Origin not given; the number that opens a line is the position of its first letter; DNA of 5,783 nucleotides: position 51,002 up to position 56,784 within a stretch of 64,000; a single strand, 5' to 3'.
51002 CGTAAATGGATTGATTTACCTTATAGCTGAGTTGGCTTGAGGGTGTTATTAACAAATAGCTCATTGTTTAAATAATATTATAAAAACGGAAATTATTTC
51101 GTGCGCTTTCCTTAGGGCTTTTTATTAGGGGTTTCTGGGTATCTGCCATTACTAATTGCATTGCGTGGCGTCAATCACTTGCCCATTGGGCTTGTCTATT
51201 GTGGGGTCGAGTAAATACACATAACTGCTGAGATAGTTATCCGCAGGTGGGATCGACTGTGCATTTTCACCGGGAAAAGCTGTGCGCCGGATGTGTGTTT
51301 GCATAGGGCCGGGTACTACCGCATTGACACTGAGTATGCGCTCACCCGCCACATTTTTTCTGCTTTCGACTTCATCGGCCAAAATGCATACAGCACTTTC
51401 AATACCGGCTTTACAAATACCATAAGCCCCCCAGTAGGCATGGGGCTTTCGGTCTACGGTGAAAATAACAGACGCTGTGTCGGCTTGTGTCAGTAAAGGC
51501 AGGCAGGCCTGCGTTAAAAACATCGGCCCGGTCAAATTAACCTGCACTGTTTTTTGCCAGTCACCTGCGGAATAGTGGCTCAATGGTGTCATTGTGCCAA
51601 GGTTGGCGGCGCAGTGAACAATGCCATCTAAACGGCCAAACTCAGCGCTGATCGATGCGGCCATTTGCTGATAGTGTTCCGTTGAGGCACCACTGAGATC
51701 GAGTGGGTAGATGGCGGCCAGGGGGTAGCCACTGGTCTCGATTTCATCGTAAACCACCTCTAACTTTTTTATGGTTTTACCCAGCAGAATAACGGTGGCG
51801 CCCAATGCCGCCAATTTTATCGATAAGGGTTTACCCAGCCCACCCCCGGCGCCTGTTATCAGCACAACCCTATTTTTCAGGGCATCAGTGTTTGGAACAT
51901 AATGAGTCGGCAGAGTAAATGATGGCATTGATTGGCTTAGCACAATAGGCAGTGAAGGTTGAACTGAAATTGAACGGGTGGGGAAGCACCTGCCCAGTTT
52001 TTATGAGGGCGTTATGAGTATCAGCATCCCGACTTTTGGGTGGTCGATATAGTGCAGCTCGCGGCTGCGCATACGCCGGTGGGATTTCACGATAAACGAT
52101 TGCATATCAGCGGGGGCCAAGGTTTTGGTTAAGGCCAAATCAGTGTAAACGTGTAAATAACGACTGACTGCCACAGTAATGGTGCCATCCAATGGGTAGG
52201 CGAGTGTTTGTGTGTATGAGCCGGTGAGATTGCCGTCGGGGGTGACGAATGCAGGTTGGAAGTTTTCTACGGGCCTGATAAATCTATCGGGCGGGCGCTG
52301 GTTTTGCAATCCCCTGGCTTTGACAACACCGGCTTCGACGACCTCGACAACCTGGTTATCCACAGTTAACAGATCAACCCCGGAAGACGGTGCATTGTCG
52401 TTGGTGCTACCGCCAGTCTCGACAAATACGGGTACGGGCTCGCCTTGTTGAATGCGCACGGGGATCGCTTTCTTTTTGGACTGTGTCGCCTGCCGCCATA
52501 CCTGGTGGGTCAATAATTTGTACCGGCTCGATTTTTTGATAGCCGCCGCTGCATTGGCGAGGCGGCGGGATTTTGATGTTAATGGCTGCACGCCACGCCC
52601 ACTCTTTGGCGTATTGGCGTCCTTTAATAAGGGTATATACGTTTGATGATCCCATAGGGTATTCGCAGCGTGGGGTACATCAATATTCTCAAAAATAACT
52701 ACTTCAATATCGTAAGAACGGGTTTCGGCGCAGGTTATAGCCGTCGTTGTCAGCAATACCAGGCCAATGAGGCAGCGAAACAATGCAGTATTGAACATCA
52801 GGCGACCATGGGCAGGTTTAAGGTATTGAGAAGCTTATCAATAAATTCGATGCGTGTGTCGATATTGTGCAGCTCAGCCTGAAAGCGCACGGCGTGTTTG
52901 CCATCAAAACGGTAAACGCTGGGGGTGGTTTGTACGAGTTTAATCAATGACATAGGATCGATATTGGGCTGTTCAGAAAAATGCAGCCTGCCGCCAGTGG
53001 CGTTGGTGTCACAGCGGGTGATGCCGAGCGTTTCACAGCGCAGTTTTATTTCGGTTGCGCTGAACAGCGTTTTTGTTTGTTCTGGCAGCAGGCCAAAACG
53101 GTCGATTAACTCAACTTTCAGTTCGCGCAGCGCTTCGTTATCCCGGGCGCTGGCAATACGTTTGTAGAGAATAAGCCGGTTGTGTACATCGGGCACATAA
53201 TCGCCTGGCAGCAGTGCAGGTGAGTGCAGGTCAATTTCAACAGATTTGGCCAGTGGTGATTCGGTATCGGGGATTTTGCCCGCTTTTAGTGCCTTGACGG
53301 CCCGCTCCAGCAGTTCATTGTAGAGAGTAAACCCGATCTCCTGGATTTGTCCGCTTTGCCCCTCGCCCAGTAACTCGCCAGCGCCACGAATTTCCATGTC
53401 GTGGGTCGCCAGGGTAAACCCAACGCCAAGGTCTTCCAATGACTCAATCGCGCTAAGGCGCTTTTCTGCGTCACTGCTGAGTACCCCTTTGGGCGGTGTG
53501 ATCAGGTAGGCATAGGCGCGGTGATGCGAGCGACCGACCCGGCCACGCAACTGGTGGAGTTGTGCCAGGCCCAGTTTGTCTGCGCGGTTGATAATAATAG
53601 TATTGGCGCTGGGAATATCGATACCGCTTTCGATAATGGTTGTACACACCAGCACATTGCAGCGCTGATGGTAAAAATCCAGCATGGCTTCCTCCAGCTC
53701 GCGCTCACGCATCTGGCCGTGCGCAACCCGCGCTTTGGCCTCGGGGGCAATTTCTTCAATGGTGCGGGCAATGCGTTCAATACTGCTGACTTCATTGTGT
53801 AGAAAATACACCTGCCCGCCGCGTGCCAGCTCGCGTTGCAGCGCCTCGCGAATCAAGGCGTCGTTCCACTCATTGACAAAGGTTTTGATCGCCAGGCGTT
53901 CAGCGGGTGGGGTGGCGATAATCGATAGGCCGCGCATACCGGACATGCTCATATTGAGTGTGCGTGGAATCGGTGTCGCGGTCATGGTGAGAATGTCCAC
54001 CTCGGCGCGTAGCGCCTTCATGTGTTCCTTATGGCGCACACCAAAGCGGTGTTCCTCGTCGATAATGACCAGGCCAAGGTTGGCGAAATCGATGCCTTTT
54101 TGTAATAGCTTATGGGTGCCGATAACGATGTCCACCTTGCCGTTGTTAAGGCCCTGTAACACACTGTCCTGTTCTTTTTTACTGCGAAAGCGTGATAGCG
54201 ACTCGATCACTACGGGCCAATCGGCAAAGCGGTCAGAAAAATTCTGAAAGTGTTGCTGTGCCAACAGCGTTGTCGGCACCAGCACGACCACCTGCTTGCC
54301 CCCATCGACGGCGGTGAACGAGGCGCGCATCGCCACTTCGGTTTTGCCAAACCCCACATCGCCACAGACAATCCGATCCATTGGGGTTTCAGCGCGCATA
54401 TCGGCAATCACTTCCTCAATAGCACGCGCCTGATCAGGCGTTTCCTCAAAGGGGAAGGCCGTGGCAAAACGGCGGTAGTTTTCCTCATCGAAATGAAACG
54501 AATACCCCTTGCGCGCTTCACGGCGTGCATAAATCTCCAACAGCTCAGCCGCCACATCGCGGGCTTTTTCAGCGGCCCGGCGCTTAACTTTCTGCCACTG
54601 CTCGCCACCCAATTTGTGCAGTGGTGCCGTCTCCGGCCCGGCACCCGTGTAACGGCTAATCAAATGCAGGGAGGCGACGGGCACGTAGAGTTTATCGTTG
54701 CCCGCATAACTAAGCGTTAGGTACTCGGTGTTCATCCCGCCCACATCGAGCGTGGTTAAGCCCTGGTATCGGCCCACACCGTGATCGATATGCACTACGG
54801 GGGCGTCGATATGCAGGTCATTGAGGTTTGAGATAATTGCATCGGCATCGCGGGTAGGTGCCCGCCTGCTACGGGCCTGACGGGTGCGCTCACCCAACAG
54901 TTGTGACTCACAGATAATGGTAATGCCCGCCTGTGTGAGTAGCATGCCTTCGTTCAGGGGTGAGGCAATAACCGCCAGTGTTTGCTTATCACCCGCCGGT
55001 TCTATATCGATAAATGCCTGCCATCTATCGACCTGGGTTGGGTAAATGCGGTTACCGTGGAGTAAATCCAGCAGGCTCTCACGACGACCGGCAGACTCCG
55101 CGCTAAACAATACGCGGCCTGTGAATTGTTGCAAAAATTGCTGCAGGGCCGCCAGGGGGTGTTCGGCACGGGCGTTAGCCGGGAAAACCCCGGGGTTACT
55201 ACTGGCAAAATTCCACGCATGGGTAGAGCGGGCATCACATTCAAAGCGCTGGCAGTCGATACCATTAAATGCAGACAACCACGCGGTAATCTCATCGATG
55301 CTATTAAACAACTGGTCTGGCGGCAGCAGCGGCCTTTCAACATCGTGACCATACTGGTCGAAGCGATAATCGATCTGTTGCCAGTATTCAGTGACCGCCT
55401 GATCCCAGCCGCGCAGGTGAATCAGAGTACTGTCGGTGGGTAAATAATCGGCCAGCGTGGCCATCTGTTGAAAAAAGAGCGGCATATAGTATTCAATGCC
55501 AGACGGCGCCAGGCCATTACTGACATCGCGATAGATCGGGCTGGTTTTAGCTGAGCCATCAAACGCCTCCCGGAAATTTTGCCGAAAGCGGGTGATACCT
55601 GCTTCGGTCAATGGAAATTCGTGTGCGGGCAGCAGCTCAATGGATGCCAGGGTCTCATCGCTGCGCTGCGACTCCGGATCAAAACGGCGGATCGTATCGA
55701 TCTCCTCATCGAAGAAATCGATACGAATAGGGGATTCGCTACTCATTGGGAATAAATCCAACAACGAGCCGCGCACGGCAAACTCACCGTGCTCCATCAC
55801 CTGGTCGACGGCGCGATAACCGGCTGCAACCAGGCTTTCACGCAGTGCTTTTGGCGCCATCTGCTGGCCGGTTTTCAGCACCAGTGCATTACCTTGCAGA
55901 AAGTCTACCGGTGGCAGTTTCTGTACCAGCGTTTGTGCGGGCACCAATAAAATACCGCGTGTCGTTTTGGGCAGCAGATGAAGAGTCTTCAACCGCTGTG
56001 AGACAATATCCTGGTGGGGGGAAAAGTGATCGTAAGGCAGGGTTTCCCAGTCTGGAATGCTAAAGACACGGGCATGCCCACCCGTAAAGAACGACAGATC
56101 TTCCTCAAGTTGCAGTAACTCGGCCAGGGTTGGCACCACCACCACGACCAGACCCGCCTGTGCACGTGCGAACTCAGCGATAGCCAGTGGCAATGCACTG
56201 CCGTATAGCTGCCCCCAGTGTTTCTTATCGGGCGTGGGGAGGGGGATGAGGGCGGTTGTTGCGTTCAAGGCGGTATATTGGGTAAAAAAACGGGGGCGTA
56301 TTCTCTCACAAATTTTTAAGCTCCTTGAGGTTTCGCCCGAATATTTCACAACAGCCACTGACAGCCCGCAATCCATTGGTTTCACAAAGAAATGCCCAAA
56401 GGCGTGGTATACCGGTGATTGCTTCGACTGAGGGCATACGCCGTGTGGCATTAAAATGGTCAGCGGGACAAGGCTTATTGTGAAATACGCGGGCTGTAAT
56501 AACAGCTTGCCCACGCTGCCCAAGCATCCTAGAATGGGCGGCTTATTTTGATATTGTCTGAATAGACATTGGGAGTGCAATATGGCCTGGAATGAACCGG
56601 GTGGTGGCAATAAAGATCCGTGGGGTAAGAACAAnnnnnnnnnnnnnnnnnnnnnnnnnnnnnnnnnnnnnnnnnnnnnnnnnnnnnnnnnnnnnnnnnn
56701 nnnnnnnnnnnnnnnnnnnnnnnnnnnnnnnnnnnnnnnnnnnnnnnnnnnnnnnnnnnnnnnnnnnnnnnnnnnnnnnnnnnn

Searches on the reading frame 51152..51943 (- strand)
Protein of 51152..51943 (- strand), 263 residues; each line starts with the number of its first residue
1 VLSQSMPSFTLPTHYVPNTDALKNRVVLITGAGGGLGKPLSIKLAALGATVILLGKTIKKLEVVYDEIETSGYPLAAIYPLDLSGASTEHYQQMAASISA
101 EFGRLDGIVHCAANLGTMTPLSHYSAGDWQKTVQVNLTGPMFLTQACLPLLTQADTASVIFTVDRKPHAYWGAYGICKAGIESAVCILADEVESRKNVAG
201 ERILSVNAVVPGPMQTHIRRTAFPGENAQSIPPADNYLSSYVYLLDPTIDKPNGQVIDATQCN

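Call 95: search_protein_families(library=pfam, proteins=[window:51152-51943:-], max_evalue=0.00001)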
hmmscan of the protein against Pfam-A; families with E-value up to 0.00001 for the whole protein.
window:51152-51943:- (263 aa): 3 families
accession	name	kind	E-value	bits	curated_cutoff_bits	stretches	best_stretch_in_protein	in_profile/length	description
PF00106.31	adh_short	-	4.9e-31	108.2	26.6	1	25-224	1-192/195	short chain dehydrogenase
PF13561.12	adh_short_C2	-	3e-23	83.1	27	1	31-220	1-182/236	Enoyl-(Acyl carrier protein) reductase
PF08659.16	KR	-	9.1e-10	39.2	22.6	1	27-148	3-124/180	KR domain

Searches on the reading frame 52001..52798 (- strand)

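Call 95: search_protein_families(library=pfam, proteins=[window:52001-52798:-], max_evalue=0.00001)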
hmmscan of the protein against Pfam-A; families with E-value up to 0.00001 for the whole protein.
window:52001-52798:- (265 aa): 1 family
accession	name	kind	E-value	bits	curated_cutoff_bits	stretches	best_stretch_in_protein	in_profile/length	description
PF10972.13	CsiV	-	2.1e-31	110.1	27.4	1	12-264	5-229/230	Peptidoglycan-binding protein, CsiV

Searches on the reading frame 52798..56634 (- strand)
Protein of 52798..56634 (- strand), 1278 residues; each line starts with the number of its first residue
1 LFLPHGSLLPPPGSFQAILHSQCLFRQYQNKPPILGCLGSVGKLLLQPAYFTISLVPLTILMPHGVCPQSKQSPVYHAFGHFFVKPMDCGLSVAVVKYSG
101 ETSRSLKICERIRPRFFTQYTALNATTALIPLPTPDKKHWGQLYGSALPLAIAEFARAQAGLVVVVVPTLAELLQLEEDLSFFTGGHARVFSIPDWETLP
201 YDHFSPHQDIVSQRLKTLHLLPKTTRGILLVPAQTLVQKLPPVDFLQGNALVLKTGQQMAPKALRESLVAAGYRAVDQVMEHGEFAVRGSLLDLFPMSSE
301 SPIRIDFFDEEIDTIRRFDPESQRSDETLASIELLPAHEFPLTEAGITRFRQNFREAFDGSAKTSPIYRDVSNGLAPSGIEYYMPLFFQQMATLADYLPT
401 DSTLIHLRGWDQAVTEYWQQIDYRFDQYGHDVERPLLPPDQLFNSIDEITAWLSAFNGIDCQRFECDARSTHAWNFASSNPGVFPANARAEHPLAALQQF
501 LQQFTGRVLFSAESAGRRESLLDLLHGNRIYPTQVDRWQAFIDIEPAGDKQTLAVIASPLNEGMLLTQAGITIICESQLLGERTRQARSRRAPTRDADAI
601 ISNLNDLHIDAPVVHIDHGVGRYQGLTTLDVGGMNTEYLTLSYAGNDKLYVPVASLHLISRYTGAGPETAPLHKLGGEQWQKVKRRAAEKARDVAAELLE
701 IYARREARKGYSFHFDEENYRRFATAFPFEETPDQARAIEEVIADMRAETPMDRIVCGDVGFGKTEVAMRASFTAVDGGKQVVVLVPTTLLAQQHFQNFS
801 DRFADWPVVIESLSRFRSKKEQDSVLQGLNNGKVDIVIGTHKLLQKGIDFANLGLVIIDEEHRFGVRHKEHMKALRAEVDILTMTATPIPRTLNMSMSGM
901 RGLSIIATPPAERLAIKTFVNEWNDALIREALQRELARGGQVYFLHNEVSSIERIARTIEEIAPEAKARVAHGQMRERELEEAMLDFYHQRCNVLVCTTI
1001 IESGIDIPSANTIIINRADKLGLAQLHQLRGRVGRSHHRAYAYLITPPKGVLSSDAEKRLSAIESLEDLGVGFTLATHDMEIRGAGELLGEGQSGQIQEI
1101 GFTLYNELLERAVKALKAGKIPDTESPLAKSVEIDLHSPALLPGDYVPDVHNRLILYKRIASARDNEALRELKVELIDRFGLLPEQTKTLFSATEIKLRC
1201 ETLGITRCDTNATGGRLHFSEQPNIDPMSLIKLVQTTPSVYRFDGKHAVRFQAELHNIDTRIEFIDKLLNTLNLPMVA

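Call 95: search_protein_families(library=pfam, proteins=[window:52798-56634:-], max_evalue=0.00001)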
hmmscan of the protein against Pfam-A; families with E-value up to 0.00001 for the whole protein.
window:52798-56634:- (1278 aa): 7 families
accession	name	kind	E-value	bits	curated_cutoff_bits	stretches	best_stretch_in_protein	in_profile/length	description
PF17757.6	UvrB_inter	-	6.3e-28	97.2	22.9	1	251-340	1-91/91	UvrB interaction domain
PF00270.35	DEAD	-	6.8e-28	97.9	26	1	732-893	1-164/167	DEAD/DEAH box helicase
PF03461.20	TRCF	-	7.2e-27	94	25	1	1137-1228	2-93/95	TRCF domain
PF00271.37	Helicase_C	-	1.3e-25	90.3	23.5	1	930-1036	4-109/110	Helicase conserved C-terminal domain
PF21132.2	MFD_D3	-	1.8e-23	82.7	21.8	1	500-579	1-73/73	MFD, D3 domain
PF02559.22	CarD_TRCF_RID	-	1.5e-19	70.2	23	1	607-662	1-56/57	CarD-like/TRCF RID domain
PF04851.21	ResIII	-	4.3e-12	46.7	22.5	1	731-888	4-162/164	Type III restriction enzyme, res subunit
